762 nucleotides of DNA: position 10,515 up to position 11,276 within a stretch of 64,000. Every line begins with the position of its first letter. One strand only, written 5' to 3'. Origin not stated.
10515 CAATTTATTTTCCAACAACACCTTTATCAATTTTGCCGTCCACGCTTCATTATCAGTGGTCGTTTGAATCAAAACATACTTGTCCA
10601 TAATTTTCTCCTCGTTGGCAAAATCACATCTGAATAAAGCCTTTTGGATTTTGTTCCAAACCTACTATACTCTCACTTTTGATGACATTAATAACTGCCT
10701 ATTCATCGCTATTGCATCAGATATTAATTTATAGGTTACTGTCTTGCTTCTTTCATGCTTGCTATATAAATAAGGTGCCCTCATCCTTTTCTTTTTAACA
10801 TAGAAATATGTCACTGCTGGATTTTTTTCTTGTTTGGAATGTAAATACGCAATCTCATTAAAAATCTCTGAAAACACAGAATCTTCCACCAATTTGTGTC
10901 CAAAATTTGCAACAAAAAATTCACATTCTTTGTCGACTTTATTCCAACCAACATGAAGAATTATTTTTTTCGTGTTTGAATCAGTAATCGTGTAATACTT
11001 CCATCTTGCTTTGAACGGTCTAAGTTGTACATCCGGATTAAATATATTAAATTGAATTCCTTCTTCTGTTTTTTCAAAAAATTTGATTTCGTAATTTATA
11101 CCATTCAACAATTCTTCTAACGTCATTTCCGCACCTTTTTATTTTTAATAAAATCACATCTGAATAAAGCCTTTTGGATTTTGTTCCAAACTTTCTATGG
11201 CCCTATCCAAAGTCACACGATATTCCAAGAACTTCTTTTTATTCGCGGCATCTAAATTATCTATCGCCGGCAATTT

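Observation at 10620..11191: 153-aa orphan ORF inserted between the M23 peptidase and cutA, flanked by perfect 42-bp direct repeats that duplicate the peptidase 3' end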

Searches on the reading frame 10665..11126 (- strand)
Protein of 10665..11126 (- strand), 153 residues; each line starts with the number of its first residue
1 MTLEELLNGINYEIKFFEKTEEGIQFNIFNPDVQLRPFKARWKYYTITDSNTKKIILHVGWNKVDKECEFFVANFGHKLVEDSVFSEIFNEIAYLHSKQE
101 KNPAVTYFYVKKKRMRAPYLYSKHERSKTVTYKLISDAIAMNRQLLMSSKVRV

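Call 4: search_protein_families(library=pfam, proteins=[window:10665-11126:-], max_evalue=1)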
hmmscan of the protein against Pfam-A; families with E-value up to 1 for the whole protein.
window:10665-11126:- (153 aa): 0 families

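Call 7: find_homologous_proteins(query=window:10665-11126:-, max_evalue=1)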
Query window:10665-11126:- (153 aa): 6 proteins with E <= 1 among 17 candidates.
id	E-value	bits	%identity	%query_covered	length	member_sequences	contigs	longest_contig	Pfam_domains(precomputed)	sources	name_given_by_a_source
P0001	1.3e-96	338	100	100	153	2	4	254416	-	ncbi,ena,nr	ncbi:MAG: hypothetical protein J6Y07_03560 [Alphaproteobacteria bacterium]|nr:hypothetical protein [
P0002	9.6e-79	280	83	100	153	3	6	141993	-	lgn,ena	-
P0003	3.5e-62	227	67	100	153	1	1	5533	-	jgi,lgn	jgi:hypothetical protein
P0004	1.5e-59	218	65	100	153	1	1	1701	-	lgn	-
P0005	1.5e-57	212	65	99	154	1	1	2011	-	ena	-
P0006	4.8e-33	132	74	57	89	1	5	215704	-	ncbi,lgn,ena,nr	ncbi:MAG: hypothetical protein J6T57_01980 [Alphaproteobacteria bacterium]|nr:hypothetical protein [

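Call 8: search_protein_families(library=phrogs, proteins=[window:10665-11126:-], max_evalue=10)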
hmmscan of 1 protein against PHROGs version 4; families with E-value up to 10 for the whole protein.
window:10665-11126:- (153 aa): 1 family
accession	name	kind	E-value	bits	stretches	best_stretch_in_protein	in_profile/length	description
phrog_21963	-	DNA, RNA and nucleotide metabolism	0.088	13.7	1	71-138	10-72/186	alkylated DNA repair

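Call 9: search_protein_families(library=padloc, proteins=[window:10665-11126:-], max_evalue=10)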
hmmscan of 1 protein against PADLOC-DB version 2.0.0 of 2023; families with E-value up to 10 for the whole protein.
window:10665-11126:- (153 aa): 0 families

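Call 10: search_protein_families(library=ncbifam, proteins=[window:10665-11126:-], max_evalue=10)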
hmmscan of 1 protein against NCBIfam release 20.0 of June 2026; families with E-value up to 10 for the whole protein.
window:10665-11126:- (153 aa): 0 families
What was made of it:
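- On Free-standing homing endonuclease gene: No family hit (calls 4, 8-10).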

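Call 11: find_encoding_contigs(protein=P0002, flank=5000, max_places=6)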
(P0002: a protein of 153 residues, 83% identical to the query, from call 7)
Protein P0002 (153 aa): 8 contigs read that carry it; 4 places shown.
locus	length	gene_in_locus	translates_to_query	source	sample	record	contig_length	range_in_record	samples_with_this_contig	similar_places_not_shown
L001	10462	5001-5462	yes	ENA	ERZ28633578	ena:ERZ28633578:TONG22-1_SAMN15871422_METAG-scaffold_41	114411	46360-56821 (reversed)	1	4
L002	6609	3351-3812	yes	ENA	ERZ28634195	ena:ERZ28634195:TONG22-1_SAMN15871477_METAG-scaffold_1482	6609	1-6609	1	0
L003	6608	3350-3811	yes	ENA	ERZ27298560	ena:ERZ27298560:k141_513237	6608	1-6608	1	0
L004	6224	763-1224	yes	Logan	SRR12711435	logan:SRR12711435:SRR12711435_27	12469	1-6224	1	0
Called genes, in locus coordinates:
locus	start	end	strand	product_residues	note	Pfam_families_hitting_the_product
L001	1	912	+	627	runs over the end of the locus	PF00004:AAA, PF17862:AAA_lid_3, PF01434:Peptidase_M41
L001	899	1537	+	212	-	PF00753:Lactamase_B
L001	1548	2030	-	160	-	-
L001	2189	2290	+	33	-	-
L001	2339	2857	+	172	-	-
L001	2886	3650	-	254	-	PF05175:MTS, PF01170:UPF0020 (weak), PF06325:PrmA, PF13847:Methyltransf_31, PF08241:Methyltransf_11 (weak), PF08242:Methyltransf_12 (weak), PF13649:Methyltransf_25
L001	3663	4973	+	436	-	PF01551:Peptidase_M23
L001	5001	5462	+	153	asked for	-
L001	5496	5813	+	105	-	PF03091:CutA1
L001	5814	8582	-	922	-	PF02739:5_3_exonuc_N, PF01367:5_3_exonuc, PF01612:DNA_pol_A_exo1, PF00476:DNA_pol_A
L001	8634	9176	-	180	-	PF13505:OMP_b-brl (weak)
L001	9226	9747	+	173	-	PF01195:Pept_tRNA_hydro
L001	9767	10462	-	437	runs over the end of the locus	-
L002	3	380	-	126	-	?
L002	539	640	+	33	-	-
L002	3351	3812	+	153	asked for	-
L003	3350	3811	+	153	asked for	-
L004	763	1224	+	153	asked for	-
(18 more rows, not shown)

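Call 12: find_encoding_contigs(protein=P0006, flank=5000, max_places=5)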
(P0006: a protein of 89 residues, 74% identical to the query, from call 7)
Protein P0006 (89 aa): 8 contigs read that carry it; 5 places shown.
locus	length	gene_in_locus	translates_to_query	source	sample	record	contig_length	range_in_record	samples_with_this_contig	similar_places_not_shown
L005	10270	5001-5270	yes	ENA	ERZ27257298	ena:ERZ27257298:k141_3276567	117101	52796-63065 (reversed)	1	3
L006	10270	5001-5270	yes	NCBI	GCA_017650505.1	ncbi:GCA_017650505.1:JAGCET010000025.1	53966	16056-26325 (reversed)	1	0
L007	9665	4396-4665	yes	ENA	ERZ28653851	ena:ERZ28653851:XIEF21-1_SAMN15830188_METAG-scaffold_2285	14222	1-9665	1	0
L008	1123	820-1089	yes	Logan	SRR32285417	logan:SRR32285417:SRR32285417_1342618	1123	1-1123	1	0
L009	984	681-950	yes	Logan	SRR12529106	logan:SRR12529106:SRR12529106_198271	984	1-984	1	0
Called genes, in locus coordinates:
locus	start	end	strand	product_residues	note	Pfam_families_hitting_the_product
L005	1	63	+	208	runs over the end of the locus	PF00753:Lactamase_B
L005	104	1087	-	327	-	-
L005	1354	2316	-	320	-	-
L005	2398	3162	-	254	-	PF03602:Cons_hypoth95 (weak), PF05175:MTS, PF01170:UPF0020, PF06325:PrmA (weak), PF13847:Methyltransf_31, PF08241:Methyltransf_11, PF08242:Methyltransf_12 (weak), PF13649:Methyltransf_25, +1 more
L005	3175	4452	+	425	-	PF19425:Csd3_N2 (weak), PF01551:Peptidase_M23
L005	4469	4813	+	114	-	PF03091:CutA1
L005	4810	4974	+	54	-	-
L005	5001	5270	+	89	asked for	-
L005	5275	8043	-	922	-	PF02739:5_3_exonuc_N, PF01367:5_3_exonuc, PF01612:DNA_pol_A_exo1, PF00476:DNA_pol_A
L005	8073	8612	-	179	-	-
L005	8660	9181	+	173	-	PF01195:Pept_tRNA_hydro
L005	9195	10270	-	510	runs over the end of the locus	-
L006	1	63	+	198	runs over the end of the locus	PF00753:Lactamase_B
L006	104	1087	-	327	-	-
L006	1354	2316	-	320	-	-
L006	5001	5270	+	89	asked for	-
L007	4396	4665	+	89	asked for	-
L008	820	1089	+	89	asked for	-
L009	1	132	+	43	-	?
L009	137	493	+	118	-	PF03091:CutA1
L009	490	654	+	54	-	-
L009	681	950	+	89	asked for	-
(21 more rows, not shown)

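Call 13: find_encoding_contigs(protein=P0003, flank=5000, max_places=3)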
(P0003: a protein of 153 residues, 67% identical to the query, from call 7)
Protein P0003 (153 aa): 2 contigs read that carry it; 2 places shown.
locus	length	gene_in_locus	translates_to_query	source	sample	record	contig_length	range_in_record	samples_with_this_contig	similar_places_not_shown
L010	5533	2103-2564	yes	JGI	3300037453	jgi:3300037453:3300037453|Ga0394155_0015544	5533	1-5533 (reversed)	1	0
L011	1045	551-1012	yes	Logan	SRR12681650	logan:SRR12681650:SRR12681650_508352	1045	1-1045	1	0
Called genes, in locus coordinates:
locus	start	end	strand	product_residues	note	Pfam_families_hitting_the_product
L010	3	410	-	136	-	?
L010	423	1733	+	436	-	PF01551:Peptidase_M23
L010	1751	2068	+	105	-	PF03091:CutA1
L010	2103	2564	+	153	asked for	-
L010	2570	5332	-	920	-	PF02739:5_3_exonuc_N, PF01367:5_3_exonuc, PF01612:DNA_pol_A_exo1, PF00476:DNA_pol_A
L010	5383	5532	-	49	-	?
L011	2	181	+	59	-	?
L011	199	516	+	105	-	PF03091:CutA1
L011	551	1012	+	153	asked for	-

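Call 18: find_encoding_contigs(protein=P0001, flank=3000, max_places=6)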
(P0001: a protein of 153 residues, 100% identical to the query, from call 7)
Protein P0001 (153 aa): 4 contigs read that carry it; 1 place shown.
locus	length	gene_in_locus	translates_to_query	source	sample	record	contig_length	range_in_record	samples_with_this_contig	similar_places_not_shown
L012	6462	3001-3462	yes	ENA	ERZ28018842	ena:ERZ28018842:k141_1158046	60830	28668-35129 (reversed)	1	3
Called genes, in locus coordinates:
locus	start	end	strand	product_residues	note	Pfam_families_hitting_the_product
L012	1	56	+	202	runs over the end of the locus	PF00753:Lactamase_B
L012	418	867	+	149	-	-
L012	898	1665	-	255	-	PF03602:Cons_hypoth95 (weak), PF05175:MTS, PF06325:PrmA, PF12847:Methyltransf_18 (weak), PF13847:Methyltransf_31, PF08241:Methyltransf_11 (weak), PF08242:Methyltransf_12 (weak), PF13649:Methyltransf_25, +1 more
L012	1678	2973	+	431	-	PF19425:Csd3_N2 (weak), PF01551:Peptidase_M23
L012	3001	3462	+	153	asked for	-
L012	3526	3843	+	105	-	PF03091:CutA1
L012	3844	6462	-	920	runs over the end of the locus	PF02739:5_3_exonuc_N, PF01367:5_3_exonuc, PF01612:DNA_pol_A_exo1, PF00476:DNA_pol_A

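Call 19: find_encoding_contigs(protein=P0004, flank=3000, max_places=3)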
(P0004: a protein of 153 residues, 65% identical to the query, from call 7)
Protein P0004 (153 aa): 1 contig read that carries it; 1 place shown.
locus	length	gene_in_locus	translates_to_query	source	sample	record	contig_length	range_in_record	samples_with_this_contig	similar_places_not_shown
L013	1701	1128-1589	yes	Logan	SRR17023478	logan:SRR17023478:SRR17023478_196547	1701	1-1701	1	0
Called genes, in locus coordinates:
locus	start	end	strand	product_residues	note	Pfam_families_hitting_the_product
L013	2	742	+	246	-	?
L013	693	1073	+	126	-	PF03091:CutA1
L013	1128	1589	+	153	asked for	-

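Call 20: find_encoding_contigs(protein=P0005, flank=3000, max_places=3)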
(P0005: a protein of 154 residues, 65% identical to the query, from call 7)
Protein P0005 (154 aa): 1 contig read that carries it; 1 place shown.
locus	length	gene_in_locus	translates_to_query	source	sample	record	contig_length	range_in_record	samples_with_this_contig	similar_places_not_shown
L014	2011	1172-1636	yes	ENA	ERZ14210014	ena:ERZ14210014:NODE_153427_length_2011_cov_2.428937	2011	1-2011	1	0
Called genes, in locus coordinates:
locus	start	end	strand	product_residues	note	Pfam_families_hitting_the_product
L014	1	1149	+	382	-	?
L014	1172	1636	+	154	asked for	-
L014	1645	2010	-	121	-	?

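Call 36: predict_structure(alignment_id=A1)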
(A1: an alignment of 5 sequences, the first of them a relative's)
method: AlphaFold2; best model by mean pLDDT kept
length: 153 residues; sequences in the alignment: 5
mean_pLDDT: 45.7   pTM: 0.39
mean pLDDT of the five models: 45.7, 45.3, 41.7, 39.0, 37.0
residues with pLDDT >= 90: 0; 70-90: 14; 50-70: 40; < 50: 99
segments of 3 or more residues with pLDDT < 50: 1-5, 28-30, 64-153
pLDDT, mean of each block of 10 residues (from residue 1): 51 74 53 59 69 64 46 33 34 33 30 33 38 43 33 26
secondary structure, 60 per line:
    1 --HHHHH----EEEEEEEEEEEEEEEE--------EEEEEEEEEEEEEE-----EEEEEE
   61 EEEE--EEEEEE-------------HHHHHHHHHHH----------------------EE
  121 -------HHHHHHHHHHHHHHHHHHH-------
elements in order: H3-7 E12-27 E36-49 E55-64 E67-72 H86-96 H128-146
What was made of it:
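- Tried and rejected: The first AF2 model, from 5 sequences, had pLDDT 45.7 and was unusable (call 36).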

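Call 37: search_protein_representatives(alignment_id=A1)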
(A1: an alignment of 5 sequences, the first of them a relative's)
Query: 5 sequences, 153 profile positions. Proteins with E-value up to 0.001 (for the whole library): 3; up to 1e-10: 2; up to 1e-30: 1. The best 3 are listed.
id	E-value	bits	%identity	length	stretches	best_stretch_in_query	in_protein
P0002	7.7e-88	308.6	-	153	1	1-153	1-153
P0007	4.1e-21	92.0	-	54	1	1-54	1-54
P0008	6.9e-05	39.3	-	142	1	1-106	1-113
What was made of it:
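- Tried and rejected: It found only the known relatives plus P0008 (call 37).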

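Call 39: find_encoding_contigs(protein=P0008, flank=5000, max_places=4)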
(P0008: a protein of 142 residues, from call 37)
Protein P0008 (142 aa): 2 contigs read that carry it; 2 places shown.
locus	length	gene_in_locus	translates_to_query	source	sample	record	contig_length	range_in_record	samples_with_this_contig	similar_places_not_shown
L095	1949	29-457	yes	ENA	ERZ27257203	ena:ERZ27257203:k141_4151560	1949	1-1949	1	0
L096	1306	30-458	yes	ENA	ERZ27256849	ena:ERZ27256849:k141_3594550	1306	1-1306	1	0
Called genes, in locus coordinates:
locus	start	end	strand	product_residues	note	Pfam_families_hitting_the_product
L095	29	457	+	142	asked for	-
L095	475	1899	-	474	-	PF01406:tRNA-synt_1e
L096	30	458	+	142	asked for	-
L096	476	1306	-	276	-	?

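Call 49: search_solved_structures(query=A1, max_evalue=10)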
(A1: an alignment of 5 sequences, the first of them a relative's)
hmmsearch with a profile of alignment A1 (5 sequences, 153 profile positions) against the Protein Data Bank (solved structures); distinct sequences matched with E-value up to 10: 0.
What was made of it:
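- On Transposable element / insertion sequence with target-site duplication: The only gene in the insert has no hit in Pfam, NCBIfam, PHROGs or PADLOC (calls 4, 8-10) and none in PDB sequences (call 49).
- No nuclease family or motif was found (calls 4, 8-10, 49).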

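Call 54: find_homologous_proteins(query=P0008, max_evalue=1)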
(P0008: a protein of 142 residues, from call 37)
Query P0008 (142 aa): 1 proteins with E <= 1 among 17 candidates.
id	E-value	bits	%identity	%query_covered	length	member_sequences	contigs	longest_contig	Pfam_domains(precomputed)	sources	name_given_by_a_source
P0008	9.4e-89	312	100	100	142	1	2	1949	-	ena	-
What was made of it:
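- Tried and rejected: A follow-up search with P0008 found only itself (call 54).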

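Call 58: predict_structure(alignment_id=A2)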
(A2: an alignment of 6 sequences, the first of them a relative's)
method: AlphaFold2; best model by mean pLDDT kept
length: 153 residues; sequences in the alignment: 6
mean_pLDDT: 70.8   pTM: 0.66
mean pLDDT of the five models: 70.8, 64.2, 60.7, 59.5, 35.9
residues with pLDDT >= 90: 6; 70-90: 87; 50-70: 36; < 50: 24
segments of 3 or more residues with pLDDT < 50: 22-30, 32-36, 117-122, 150-153
pLDDT, mean of each block of 10 residues (from residue 1): 86 85 43 51 86 85 77 71 76 85 63 50 61 84 65 42
secondary structure, 60 per line:
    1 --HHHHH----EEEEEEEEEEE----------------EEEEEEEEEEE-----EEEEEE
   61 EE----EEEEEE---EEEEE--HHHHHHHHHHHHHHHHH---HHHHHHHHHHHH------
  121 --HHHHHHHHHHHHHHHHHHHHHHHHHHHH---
elements in order: H3-7 E12-22 E39-49 E55-62 E67-72 E76-80 H83-99 H103-114 H123-150
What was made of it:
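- Tried and rejected: The second, with P0008 added, reached pLDDT 70.8 (call 58).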

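Call 65: fold_search(model_id=the predicted structure, library=viral)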
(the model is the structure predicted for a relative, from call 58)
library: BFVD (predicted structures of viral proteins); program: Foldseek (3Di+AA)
matches with E <= 10: 913; with E <= 0.001: 1
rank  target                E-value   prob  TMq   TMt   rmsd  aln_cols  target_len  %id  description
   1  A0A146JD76            4.8e-04  0.98  0.24  0.25  21.5       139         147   15  (no name in the UniProt tables at hand)
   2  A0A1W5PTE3            8.8e-03  0.75  0.25  0.22  22.4       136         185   10  (no name in the UniProt tables at hand)
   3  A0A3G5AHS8            9.4e-03  0.28  0.18  0.15  20.6       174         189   13  Uncharacterized protein [Solivirus sp.]
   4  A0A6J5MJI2            1.4e-02  0.94  0.25  0.44   8.0        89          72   12  Uncharacterized protein [uncultured Caudovirales phage]
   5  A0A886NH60            2.7e-02  0.44  0.24  0.20  13.2       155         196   10  (no name in the UniProt tables at hand)
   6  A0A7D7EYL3            4.7e-02  0.77  0.30  0.36  19.9       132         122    8  Uncharacterized protein [Escherichia phage vB_EcoM_011D4]
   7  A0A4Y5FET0            6.7e-02  0.92  0.33  0.32   7.7       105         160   12  Uncharacterized protein [Lactobacillus phage 3-521]
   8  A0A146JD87            6.7e-02  0.44  0.27  0.18  18.8       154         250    9  (no name in the UniProt tables at hand)
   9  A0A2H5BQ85            8.5e-02  0.63  0.28  0.30  17.7       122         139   16  Uncharacterized protein [Vibrio phage Vp_R1]
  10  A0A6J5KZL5            8.5e-02  0.25  0.24  0.20  11.1       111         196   14  Uncharacterized protein [uncultured Caudovirales phage]
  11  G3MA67                9.0e-02  0.54  0.26  0.29   8.0       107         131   12  Gp326 [Bacillus phage G]
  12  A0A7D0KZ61            9.5e-02  0.82  0.26  0.32   7.4        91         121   12  (no name in the UniProt tables at hand)
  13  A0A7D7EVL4            1.1e-01  0.82  0.28  0.33   4.0        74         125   12  (no name in the UniProt tables at hand)
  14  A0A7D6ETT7            1.2e-01  0.69  0.28  0.40   8.4        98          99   13  Uncharacterized protein [Aeromonas phage D3]
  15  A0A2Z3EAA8            1.2e-01  0.35  0.22  0.09  14.5       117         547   11  (no name in the UniProt tables at hand)
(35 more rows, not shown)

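Call 71: search_dna_similar(query=window:10665-11126:-, collection=phages, mode=protein, max_evalue=1, max_rows=10)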
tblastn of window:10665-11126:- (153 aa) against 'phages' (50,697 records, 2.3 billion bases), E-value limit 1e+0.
No match.

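Call 72: search_dna_similar(query=window:10665-11126:-, collection=plasmids, mode=protein, max_evalue=1, max_rows=10)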
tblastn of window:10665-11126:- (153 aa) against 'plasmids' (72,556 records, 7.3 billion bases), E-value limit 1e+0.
No match.

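Call 73: find_related_loci(query=A2, collection=viral_contigs, flank=3000)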
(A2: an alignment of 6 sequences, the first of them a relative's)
Query A2 (153 aa) in viral_contigs; peptide patterns used: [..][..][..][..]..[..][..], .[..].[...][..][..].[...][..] (x = any residue, [..] = any of these).
227 stretches matched a pattern, but none encodes a relative of the query by tblastn (E <= 1e-3).
